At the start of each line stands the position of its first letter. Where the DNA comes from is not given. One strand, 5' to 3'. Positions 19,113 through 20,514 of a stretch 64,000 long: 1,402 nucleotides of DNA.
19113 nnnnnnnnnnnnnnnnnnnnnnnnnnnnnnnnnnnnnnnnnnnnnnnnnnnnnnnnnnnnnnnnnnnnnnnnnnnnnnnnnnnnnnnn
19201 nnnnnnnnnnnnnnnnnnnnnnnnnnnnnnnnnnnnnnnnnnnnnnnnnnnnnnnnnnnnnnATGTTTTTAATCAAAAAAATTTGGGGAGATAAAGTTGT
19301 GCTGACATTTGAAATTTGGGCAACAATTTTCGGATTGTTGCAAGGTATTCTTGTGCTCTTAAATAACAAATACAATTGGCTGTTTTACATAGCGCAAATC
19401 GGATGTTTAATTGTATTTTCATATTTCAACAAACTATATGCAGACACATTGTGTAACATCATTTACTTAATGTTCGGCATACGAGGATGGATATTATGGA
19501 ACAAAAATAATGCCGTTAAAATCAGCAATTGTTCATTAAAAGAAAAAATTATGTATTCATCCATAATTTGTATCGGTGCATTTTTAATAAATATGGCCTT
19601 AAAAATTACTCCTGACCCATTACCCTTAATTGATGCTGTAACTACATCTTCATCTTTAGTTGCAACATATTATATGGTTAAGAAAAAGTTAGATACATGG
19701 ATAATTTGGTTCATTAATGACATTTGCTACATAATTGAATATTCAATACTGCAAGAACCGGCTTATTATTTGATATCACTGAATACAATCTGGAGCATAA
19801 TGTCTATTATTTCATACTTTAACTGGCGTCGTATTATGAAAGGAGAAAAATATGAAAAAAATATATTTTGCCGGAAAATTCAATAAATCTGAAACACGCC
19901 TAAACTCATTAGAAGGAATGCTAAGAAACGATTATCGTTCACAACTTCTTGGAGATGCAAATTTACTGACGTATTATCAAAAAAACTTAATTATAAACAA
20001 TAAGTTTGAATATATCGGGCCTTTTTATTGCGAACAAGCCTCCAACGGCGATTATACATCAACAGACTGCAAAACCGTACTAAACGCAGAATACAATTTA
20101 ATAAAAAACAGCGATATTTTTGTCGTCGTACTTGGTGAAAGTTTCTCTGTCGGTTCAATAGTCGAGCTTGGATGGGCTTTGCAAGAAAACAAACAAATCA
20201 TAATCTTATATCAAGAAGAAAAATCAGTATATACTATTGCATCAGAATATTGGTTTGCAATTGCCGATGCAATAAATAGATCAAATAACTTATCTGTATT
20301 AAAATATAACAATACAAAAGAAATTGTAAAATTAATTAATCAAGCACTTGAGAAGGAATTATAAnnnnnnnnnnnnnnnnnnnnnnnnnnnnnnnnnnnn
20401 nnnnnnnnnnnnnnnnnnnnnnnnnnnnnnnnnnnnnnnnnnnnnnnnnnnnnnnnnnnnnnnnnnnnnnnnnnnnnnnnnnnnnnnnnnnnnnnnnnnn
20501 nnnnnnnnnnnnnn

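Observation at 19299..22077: Coupled PnuC-like transporter, deoxyribosyltransferase-like enzyme and radical SAM protein, followed by an HD hydrolase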

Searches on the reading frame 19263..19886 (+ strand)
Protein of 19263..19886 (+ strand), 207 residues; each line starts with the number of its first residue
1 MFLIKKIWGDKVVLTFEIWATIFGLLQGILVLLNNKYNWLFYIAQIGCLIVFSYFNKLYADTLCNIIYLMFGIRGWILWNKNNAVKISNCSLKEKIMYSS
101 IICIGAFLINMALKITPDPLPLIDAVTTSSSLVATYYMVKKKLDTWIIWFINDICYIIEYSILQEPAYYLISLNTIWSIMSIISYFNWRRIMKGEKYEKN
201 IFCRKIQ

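Call 3: search_protein_families(library=pfam, proteins=[window:19263-19886:+], max_evalue=0.01)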
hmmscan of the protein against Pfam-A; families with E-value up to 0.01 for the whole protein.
window:19263-19886:+ (207 aa): 1 family
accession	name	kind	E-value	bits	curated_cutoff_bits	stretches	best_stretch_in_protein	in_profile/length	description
PF04973.17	NMN_transporter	-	4.4e-33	115.1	27.3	1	16-190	3-175/175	Nicotinamide mononucleotide transporter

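Call 4: search_protein_families(library=ncbifam, proteins=[window:19263-19886:+], max_evalue=0.01)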
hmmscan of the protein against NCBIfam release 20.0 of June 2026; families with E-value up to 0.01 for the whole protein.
window:19263-19886:+ (207 aa): 4 families
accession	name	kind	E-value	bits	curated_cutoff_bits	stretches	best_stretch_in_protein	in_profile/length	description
TIGR01528.1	NMN_trans_PnuC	equivalog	6.3e-15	55.6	42.45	1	17-193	5-186/187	nicotinamide riboside transporter PnuC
NF011926.0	PRK15397.1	subfamily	1.4e-07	31.6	335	1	113-184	152-221/239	nicotinamide riboside transporter PnuC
NF047611.1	LIC20162_fam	equivalog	0.0018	18.2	200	1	112-193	28-111/198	LIC20162 family protein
NF047610.1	LIMLP_18675_fam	equivalog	0.0042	17.1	125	1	112-193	24-107/196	LIMLP_18675 family protein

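Call 60: search_solved_structures(query=window:19299-19883:+, max_evalue=0.01, show_alignments=1)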
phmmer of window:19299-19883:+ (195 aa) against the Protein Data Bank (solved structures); distinct sequences matched with E-value up to 0.01: 1.
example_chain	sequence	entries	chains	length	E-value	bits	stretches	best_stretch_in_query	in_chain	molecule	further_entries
4qtn_A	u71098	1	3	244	7e-06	29.4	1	8-182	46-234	Nicotinamide riboside transporter PnuC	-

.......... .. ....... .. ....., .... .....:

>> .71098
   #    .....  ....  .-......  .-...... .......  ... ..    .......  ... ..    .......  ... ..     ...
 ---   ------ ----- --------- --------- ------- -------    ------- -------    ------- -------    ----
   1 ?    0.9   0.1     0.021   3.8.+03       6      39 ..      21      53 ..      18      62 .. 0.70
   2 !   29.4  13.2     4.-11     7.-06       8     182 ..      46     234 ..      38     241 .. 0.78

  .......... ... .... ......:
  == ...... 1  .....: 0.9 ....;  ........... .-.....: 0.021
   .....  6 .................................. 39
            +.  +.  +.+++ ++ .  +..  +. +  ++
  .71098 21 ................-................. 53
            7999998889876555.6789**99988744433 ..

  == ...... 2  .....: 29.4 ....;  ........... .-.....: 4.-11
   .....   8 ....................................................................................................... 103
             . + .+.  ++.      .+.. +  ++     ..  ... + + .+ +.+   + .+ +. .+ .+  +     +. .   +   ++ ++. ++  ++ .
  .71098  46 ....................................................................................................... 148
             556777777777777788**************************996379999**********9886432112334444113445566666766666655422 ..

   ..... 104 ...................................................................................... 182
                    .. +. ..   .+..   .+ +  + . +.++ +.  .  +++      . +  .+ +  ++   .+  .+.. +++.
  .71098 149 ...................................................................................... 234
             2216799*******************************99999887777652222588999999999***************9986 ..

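Call 78: search_protein_families(library=padloc, proteins=[window:19299-19886:+], max_evalue=0.01)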
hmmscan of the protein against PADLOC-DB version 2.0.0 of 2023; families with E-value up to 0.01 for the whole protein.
window:19299-19886:+ (195 aa): 0 families

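Call 79: search_protein_families(library=phrogs, proteins=[window:19299-19886:+], max_evalue=0.001)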
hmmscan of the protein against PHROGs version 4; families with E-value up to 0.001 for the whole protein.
window:19299-19886:+ (195 aa): 1 family
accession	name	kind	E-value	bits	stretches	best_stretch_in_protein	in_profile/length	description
phrog_1880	-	moron, auxiliary metabolic gene and host takeover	1.1e-19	72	1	4-181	44-231/235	PnuC-like nicotinamide mononucleotide transport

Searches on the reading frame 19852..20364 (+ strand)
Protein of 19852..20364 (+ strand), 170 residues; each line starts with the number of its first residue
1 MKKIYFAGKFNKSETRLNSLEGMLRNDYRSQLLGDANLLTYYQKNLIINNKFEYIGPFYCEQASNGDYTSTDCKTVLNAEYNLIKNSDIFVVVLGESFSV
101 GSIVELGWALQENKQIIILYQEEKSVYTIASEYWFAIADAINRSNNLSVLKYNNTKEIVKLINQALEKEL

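Call 3: search_protein_families(library=pfam, proteins=[window:19852-20364:+], max_evalue=0.01)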
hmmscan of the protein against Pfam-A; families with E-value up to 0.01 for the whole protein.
window:19852-20364:+ (170 aa): 3 families
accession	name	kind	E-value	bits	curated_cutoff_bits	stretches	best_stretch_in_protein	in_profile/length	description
PF05014.21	Nuc_deoxyrib_tr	-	1.7e-06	28.6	28.8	1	39-126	16-103/117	Nucleoside 2-deoxyribosyltransferase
PF15891.11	Nuc_deoxyri_tr2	-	0.00012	22.8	30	1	36-121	28-103/105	Nucleoside 2-deoxyribosyltransferase like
PF18306.6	LDcluster4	-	0.0042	17.2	26.3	1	81-127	88-131/151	SLOG cluster4 family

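Call 4: search_protein_families(library=ncbifam, proteins=[window:19852-20364:+], max_evalue=0.01)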
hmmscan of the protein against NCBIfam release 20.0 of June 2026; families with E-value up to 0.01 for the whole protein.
window:19852-20364:+ (170 aa): 0 families

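Call 39: search_solved_structures(query=window:19852-20361:+, max_evalue=10, show_alignments=3)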
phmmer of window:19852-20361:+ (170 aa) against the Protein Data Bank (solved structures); distinct sequences matched with E-value up to 10: 18.
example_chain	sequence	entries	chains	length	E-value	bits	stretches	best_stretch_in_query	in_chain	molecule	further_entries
4jen_A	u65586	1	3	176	7.2e-06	29.5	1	67-162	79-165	CMP N-GLYCOSIDASE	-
4jem_A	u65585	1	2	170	3.1e-05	27.4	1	78-167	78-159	CMP/hydroxymethyl CMP hydrolase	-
4jel_A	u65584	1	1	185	3.8e-05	27.1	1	79-167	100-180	CMP/hydroxymethyl CMP hydrolase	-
4ohr_A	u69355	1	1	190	4.1e-05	27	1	79-167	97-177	CMP/hydroxymethyl CMP hydrolase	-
4ohb_A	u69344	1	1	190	0.00029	24.3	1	79-167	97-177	CMP/hydroxymethyl CMP hydrolase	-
5vto_A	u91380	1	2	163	0.0082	19.5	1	83-124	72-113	Blasticidin M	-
1f8x_A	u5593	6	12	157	0.052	16.9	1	76-153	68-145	NUCLEOSIDE 2-DEOXYRIBOSYLTRANSFERASE | Nucleoside deoxyribosyltransferase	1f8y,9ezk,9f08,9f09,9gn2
4hx9_A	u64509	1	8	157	0.082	16.3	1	76-153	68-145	Nucleoside deoxyribosyltransferase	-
9gn4_A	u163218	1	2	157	0.091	16.1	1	77-153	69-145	Nucleoside deoxyribosyltransferase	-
8qc0_A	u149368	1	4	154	0.21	14.9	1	67-119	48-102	Nucleoside 2-deoxyribosyltransferase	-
8pqr_B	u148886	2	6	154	0.22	14.9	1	67-119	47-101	Nucleoside 2-deoxyribosyltransferase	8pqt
9emw_A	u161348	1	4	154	0.22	14.9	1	67-119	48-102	Nucleoside 2-deoxyribosyltransferase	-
8rh3_A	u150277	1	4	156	0.22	14.9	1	67-119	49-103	Nucleoside 2-deoxyribosyltransferase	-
9emx_A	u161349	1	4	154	0.22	14.9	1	67-119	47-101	Nucleoside 2-deoxyribosyltransferase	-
8pqp_A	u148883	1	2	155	0.35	14.2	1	67-119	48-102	Nucleoside 2-deoxyribosyltransferase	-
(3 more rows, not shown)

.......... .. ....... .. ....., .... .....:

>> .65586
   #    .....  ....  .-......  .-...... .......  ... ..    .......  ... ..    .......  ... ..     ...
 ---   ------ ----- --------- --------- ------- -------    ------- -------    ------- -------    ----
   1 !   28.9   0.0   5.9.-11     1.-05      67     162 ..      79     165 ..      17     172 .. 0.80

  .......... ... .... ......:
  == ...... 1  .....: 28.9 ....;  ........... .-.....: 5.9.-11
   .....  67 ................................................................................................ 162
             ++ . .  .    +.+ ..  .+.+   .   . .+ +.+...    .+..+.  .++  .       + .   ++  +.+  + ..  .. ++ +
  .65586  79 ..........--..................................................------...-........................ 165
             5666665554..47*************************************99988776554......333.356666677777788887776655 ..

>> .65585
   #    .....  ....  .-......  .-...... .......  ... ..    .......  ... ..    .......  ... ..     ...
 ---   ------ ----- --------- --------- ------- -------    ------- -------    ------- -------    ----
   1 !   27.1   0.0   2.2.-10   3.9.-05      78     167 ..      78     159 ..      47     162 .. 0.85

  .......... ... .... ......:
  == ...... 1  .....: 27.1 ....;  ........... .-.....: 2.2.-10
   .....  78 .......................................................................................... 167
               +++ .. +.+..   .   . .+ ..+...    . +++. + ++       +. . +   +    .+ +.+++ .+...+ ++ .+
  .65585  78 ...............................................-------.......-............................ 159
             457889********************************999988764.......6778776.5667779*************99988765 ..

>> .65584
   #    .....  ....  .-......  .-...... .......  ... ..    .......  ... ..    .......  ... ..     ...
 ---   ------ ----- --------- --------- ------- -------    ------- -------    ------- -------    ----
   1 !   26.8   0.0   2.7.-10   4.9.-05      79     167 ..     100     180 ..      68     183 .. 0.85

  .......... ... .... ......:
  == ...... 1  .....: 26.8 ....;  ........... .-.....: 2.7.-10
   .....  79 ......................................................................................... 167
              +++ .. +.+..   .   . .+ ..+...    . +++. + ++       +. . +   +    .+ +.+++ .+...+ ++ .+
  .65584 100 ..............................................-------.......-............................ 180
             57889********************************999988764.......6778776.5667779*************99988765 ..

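Call 78: search_protein_families(library=padloc, proteins=[window:19852-20364:+], max_evalue=0.01)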
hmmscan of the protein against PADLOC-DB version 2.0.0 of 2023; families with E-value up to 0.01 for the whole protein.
window:19852-20364:+ (170 aa): 0 families

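Call 79: search_protein_families(library=phrogs, proteins=[window:19852-20364:+], max_evalue=0.001)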
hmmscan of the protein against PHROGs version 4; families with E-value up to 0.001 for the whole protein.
window:19852-20364:+ (170 aa): 1 family
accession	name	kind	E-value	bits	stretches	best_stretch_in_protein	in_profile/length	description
phrog_1817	-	DNA, RNA and nucleotide metabolism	1.1e-05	26.2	1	21-150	20-133/192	nucleoside 2-deoxyribosyltransferase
